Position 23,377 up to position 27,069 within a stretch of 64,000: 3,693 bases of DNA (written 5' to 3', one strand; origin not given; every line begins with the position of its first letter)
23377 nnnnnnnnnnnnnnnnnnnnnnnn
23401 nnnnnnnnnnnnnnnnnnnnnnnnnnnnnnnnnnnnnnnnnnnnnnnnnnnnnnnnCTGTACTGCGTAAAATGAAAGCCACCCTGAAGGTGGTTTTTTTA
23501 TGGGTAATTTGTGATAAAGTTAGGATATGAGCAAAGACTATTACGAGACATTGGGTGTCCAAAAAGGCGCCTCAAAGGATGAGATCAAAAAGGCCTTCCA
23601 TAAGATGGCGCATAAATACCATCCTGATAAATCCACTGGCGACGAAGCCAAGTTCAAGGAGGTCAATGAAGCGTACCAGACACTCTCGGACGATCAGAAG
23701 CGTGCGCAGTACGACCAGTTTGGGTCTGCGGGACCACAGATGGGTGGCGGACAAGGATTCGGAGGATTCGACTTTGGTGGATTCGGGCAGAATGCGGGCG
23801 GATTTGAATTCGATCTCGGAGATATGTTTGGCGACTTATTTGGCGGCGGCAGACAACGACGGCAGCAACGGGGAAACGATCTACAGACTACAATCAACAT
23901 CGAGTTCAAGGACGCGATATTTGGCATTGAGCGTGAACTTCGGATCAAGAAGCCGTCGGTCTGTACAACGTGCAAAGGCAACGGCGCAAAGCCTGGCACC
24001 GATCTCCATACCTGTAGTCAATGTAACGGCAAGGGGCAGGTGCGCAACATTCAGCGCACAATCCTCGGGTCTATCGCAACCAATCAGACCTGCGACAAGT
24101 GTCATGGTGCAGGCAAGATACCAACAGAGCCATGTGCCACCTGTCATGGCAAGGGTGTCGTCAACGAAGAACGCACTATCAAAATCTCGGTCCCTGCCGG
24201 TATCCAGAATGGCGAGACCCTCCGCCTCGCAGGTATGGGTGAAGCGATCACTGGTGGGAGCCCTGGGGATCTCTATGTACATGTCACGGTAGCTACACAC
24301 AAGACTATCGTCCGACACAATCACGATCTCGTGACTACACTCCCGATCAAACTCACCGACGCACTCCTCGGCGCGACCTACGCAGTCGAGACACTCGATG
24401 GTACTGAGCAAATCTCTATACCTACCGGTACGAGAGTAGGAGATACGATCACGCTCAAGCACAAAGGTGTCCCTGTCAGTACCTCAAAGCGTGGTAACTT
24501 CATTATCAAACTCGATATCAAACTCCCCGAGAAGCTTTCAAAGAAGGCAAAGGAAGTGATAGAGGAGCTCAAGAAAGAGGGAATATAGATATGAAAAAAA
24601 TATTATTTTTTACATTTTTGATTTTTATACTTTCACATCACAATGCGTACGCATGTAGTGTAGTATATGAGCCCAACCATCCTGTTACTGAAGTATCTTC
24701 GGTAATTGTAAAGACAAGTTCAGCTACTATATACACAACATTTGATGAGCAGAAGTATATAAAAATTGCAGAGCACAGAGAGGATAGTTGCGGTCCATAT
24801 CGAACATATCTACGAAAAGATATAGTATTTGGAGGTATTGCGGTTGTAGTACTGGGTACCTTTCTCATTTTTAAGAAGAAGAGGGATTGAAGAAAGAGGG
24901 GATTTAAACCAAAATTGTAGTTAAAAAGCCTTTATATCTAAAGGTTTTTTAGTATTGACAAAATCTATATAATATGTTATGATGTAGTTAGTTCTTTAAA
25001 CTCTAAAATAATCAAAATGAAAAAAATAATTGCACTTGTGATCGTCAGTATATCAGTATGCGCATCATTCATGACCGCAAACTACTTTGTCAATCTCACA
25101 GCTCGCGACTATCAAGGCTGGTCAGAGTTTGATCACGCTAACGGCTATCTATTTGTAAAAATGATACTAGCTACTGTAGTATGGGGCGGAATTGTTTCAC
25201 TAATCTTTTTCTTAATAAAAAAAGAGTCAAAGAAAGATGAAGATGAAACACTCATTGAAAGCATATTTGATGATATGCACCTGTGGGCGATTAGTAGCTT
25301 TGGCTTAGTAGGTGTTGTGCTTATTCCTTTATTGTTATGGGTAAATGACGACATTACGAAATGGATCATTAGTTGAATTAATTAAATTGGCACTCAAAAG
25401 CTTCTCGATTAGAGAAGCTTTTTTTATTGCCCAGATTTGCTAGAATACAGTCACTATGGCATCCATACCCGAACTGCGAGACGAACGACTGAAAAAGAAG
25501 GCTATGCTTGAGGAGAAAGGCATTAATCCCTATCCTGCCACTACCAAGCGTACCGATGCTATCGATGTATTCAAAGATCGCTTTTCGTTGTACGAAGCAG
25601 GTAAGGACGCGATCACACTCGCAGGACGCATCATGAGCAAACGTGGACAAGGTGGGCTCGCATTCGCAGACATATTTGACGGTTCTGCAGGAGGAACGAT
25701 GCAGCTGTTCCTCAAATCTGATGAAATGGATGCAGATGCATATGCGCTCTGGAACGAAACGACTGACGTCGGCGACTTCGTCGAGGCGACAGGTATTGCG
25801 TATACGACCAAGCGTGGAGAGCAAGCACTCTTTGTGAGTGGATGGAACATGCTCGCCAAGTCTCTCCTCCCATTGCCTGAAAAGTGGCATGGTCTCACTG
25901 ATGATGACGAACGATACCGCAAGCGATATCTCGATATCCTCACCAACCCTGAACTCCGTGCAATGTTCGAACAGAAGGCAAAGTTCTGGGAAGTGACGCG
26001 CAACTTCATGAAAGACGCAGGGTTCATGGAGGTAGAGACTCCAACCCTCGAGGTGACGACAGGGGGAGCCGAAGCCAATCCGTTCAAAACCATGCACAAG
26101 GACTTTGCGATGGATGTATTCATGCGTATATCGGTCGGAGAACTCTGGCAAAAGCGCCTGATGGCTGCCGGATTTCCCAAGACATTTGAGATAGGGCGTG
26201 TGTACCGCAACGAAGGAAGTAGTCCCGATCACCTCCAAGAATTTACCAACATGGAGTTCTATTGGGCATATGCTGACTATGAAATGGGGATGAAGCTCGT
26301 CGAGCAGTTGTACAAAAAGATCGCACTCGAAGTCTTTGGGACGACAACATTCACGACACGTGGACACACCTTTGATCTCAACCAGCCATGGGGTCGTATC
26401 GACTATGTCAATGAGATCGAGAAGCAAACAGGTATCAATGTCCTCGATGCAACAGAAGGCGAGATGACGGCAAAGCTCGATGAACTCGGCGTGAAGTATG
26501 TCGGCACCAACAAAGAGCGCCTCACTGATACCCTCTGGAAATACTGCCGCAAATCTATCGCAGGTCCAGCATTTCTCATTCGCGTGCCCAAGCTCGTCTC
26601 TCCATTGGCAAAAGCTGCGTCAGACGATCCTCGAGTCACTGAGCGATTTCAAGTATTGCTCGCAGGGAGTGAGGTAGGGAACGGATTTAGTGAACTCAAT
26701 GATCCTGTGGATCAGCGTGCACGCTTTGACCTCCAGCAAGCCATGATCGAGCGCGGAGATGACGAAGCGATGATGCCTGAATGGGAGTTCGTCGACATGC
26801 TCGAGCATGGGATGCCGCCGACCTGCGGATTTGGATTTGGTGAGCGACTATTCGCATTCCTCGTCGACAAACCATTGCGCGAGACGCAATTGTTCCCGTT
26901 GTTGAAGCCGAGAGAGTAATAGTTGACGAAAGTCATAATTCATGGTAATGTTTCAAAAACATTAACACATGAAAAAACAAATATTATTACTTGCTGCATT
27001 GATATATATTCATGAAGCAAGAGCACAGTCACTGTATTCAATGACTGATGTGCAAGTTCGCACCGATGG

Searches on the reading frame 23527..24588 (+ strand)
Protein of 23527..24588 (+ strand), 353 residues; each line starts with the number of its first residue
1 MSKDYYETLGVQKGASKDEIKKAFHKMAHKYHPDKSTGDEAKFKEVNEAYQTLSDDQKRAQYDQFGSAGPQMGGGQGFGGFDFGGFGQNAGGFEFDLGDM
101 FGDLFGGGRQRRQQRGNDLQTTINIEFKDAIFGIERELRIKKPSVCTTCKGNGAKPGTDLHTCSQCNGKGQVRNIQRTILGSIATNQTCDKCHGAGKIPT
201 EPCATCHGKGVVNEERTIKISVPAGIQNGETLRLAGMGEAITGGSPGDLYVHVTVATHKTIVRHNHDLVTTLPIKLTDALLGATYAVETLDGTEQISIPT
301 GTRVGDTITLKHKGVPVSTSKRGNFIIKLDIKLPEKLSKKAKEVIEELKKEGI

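Call 12: search_protein_families(library=pfam, proteins=[window:23527-24588:+])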
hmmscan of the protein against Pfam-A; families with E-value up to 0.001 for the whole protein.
window:23527-24588:+ (353 aa): 4 families
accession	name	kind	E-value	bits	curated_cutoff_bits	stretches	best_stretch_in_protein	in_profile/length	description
PF01556.23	DnaJ_C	-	2.9e-40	138.2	26.6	1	120-334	2-152/152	DnaJ C terminal domain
PF00226.36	DnaJ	-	5.8e-25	87.6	27.8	1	4-63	1-63/63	DnaJ domain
PF00684.25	DnaJ_CXXCXGXG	-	1.3e-17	64.2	32.7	1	146-210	1-65/65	DnaJ central domain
PF15777.11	Anti-TRAP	-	4.2e-06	27.1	32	1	187-213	11-43/59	Tryptophan RNA-binding attenuator protein inhibitory protein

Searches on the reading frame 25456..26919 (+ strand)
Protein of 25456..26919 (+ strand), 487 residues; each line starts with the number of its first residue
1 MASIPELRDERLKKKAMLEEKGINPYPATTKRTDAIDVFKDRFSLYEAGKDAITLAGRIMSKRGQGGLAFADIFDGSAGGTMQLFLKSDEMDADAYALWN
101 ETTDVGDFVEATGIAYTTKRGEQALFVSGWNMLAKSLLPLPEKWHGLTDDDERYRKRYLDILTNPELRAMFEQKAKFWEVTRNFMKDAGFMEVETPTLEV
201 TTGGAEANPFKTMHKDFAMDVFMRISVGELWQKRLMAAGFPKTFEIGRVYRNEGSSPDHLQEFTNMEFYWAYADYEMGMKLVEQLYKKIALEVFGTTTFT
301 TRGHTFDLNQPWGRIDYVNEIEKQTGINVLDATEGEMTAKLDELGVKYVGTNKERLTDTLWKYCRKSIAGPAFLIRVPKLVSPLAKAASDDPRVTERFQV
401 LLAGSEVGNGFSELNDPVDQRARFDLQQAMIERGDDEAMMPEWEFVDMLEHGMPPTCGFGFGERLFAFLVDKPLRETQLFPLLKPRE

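Call 12: search_protein_families(library=pfam, proteins=[window:25456-26919:+])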
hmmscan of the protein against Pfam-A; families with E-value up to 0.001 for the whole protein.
window:25456-26919:+ (487 aa): 3 families
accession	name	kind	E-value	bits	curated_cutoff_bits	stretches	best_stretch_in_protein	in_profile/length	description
PF00152.25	tRNA-synt_2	-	9.6e-66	222.4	25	1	150-482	2-306/308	tRNA synthetases class II (D, K and N)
PF01336.31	tRNA_anti-codon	-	1.3e-09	38.3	27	1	53-130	1-72/75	OB-fold nucleic acid binding domain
PF01409.25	tRNA-synt_2d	-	7.1e-05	22.8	19.8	1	221-311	81-172/246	tRNA synthetases class II core domain (F)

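Call 25: find_homologous_proteins(query=window:25456-26919:+, max_evalue=1e-100)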
Query window:25456-26919:+ (487 aa): 7648 proteins with E <= 1e-100 among 8000 candidates; the best 120 are listed.
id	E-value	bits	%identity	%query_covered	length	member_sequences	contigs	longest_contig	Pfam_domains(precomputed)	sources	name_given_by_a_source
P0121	0.0e+0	1022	91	100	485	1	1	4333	PF01336.32,PF00152.26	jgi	jgi:lysyl-tRNA synthetase class 2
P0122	0.0e+0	1018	90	100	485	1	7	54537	PF01336.32,PF00152.26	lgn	-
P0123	0.0e+0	1017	90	100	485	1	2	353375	PF01336.32,PF00152.26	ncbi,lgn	-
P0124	0.0e+0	1015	90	100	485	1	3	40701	PF01336.32,PF00152.26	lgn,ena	-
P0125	0.0e+0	1014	90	100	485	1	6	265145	PF01336.32,PF00152.26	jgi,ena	jgi:lysyl-tRNA synthetase class 2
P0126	0.0e+0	1013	90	100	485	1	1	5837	PF01336.32,PF00152.26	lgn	-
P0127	0.0e+0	1011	90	100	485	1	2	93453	PF01336.32,PF00152.26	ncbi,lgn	-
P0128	1.8e-297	1005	89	100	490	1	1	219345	PF01336.32,PF00152.26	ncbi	-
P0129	1.0e-296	1002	89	100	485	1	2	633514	PF01336.32,PF00152.26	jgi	jgi:lysyl-tRNA synthetase class 2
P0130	1.9e-296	1001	89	100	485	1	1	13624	PF01336.32,PF00152.26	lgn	-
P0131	3.9e-295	997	89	100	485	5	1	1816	PF01336.32,PF00152.26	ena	-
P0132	1.6e-294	995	89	100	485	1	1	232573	PF01336.32,PF00152.26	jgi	jgi:lysyl-tRNA synthetase class 2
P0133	8.2e-294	993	88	100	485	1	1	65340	PF01336.32,PF00152.26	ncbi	-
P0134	1.8e-293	992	87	100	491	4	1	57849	PF01336.32,PF00152.26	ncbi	-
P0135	5.8e-293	990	88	100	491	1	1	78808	PF01336.32,PF00152.26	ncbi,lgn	-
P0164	1.8e-252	856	77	100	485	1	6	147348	PF01336.32,PF00152.26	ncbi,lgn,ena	-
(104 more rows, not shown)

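Call 27: find_encoding_contigs(protein=P0122, flank=10000, max_places=6)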
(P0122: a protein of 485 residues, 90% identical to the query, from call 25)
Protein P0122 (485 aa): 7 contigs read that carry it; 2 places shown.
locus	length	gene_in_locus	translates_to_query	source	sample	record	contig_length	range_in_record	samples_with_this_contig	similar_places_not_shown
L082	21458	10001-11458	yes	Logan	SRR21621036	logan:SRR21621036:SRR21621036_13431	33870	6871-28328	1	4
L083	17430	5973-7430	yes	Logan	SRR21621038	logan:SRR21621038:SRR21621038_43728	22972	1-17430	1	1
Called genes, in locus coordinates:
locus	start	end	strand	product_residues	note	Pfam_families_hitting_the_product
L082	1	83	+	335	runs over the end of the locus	PF01193:RNA_pol_L, PF01000:RNA_pol_A_bac, PF03118:RNA_pol_A_CTD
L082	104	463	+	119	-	PF01196:Ribosomal_L17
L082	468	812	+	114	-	PF00572:Ribosomal_L13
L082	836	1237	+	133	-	PF00380:Ribosomal_S9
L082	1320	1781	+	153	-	-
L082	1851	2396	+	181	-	PF01025:GrpE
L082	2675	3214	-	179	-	PF20803:PaaX_M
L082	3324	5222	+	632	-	PF00012:HSP70, PF06723:MreB_Mbl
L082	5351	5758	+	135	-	-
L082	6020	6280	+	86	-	-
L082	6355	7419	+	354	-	PF00226:DnaJ, PF01556:DnaJ_C, PF00684:DnaJ_CXXCXGXG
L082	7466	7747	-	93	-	-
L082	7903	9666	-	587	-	PF00664:ABC_membrane, PF00005:ABC_tran, PF02463:SMC_N (weak)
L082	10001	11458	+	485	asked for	PF01336:tRNA_anti-codon, PF00152:tRNA-synt_2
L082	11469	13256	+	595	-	PF02463:SMC_N (weak), PF00664:ABC_membrane, PF00005:ABC_tran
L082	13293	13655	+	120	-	-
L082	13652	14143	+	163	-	-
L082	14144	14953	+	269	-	-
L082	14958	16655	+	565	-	PF00512:HisKA, PF02518:HATPase_c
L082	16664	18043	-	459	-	PF01921:tRNA-synt_1f (faint), PF01406:tRNA-synt_1e, PF09334:tRNA-synt_1g (weak), PF23493:CysS_C (faint)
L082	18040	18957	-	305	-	PF01544:CorA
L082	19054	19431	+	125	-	PF00829:Ribosomal_L21p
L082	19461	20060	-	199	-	PF21176:RecR_HhH, PF13662:Toprim_4 (weak)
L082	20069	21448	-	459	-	PF00772:DnaB, PF13481:AAA_25, PF03796:DnaB_C, PF06745:ATPase (weak)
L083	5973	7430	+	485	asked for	PF01336:tRNA_anti-codon, PF00152:tRNA-synt_2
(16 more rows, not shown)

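Call 28: find_encoding_contigs(protein=P0123, flank=10000, max_places=4)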
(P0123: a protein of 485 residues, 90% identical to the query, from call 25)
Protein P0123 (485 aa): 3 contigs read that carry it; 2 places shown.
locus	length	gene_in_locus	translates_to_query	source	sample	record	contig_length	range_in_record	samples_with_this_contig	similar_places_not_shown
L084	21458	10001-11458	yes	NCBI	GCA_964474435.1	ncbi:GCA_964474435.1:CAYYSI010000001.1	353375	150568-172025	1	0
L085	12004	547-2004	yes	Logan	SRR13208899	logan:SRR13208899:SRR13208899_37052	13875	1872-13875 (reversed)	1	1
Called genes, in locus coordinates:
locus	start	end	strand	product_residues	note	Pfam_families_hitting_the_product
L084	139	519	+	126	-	PF00416:Ribosomal_S13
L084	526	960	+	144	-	PF00411:Ribosomal_S11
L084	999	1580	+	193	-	PF00163:Ribosomal_S4, PF01479:S4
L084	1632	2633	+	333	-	PF01193:RNA_pol_L, PF01000:RNA_pol_A_bac, PF03118:RNA_pol_A_CTD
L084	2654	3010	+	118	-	PF01196:Ribosomal_L17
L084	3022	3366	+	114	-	PF00572:Ribosomal_L13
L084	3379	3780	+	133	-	PF00380:Ribosomal_S9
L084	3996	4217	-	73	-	-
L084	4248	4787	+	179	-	PF01025:GrpE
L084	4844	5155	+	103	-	-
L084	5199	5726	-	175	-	PF20803:PaaX_M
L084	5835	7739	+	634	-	PF00012:HSP70, PF06723:MreB_Mbl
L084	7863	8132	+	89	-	-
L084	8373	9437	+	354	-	PF00226:DnaJ, PF01556:DnaJ_C, PF00684:DnaJ_CXXCXGXG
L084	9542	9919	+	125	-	-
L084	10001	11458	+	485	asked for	PF01336:tRNA_anti-codon, PF00152:tRNA-synt_2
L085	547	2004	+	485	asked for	PF01336:tRNA_anti-codon, PF00152:tRNA-synt_2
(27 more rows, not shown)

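Call 56: find_encoding_contigs(protein=P0164, flank=10000, max_places=2)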
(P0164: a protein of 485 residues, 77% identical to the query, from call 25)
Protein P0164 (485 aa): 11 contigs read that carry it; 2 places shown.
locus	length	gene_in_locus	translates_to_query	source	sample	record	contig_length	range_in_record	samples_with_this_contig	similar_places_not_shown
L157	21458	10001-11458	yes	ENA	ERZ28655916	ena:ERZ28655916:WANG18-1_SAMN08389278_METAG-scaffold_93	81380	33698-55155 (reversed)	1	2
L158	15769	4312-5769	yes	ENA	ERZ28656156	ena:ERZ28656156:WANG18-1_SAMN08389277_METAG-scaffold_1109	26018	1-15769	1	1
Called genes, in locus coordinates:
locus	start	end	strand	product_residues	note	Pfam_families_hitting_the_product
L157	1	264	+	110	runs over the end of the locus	PF00411:Ribosomal_S11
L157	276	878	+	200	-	PF00163:Ribosomal_S4, PF01479:S4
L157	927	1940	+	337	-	PF01193:RNA_pol_L, PF01000:RNA_pol_A_bac, PF03118:RNA_pol_A_CTD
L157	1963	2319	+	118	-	PF01196:Ribosomal_L17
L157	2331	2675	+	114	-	PF00572:Ribosomal_L13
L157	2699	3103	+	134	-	PF00380:Ribosomal_S9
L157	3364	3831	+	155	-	-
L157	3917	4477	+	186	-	PF01025:GrpE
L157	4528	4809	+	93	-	-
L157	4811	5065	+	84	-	-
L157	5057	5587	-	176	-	PF20803:PaaX_M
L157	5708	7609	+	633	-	PF00012:HSP70, PF06723:MreB_Mbl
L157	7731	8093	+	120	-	-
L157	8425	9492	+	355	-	PF00226:DnaJ, PF01556:DnaJ_C, PF15777:Anti-TRAP (faint), PF00684:DnaJ_CXXCXGXG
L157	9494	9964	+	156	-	-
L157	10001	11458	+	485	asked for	PF01336:tRNA_anti-codon, PF00152:tRNA-synt_2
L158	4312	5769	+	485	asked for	PF01336:tRNA_anti-codon, PF00152:tRNA-synt_2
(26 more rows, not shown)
